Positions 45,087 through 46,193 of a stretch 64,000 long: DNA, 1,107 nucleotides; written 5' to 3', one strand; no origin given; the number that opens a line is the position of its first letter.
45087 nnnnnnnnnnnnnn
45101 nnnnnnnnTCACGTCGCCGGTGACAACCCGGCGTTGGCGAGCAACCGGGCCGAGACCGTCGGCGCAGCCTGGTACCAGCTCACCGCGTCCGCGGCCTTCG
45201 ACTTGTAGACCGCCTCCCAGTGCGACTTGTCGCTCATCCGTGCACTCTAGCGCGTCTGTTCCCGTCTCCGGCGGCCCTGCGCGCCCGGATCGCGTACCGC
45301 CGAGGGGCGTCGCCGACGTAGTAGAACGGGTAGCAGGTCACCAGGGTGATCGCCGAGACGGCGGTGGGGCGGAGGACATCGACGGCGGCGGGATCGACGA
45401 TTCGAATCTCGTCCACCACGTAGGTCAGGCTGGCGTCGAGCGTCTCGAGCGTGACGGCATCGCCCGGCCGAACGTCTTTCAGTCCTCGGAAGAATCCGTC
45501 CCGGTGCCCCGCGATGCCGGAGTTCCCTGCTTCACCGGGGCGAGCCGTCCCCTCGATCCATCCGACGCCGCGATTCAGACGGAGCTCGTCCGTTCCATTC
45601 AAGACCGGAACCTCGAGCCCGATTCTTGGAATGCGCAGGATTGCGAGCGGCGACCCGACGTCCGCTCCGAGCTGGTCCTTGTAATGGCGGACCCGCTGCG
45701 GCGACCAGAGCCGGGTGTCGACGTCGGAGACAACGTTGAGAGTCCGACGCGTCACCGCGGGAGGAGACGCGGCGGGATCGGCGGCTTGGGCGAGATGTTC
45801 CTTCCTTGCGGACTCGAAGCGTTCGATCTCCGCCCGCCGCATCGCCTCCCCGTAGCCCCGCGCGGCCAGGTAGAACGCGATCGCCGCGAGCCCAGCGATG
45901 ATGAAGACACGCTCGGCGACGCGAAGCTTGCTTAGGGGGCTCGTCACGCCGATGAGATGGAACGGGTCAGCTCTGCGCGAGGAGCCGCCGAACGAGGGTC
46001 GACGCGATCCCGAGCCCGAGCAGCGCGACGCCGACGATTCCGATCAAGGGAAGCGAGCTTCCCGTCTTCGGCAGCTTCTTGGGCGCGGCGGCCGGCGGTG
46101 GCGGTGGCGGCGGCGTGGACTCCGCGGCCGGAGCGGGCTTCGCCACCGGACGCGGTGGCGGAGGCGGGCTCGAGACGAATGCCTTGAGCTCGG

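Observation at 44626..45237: Second in-frame UGA: SAM methyltransferase with UGA before motif I and a long SECIS-like stem-loop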

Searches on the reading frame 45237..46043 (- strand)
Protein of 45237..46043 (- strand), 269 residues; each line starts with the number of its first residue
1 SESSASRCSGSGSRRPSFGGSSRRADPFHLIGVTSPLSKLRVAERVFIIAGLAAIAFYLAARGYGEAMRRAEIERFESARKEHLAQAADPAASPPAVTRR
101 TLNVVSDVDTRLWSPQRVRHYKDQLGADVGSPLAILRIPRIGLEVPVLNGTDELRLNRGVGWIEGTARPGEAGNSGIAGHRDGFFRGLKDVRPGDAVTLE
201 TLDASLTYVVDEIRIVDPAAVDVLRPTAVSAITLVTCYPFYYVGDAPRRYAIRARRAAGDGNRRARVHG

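Call 36: search_protein_families(library=pfam, proteins=[window:45237-46043:-], max_evalue=0.001)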
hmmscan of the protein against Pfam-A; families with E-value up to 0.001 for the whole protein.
window:45237-46043:- (269 aa): 1 family
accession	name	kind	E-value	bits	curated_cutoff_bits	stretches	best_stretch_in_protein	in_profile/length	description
PF04203.18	Sortase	-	5.3e-31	107.4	26.6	1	136-256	1-124/125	Sortase domain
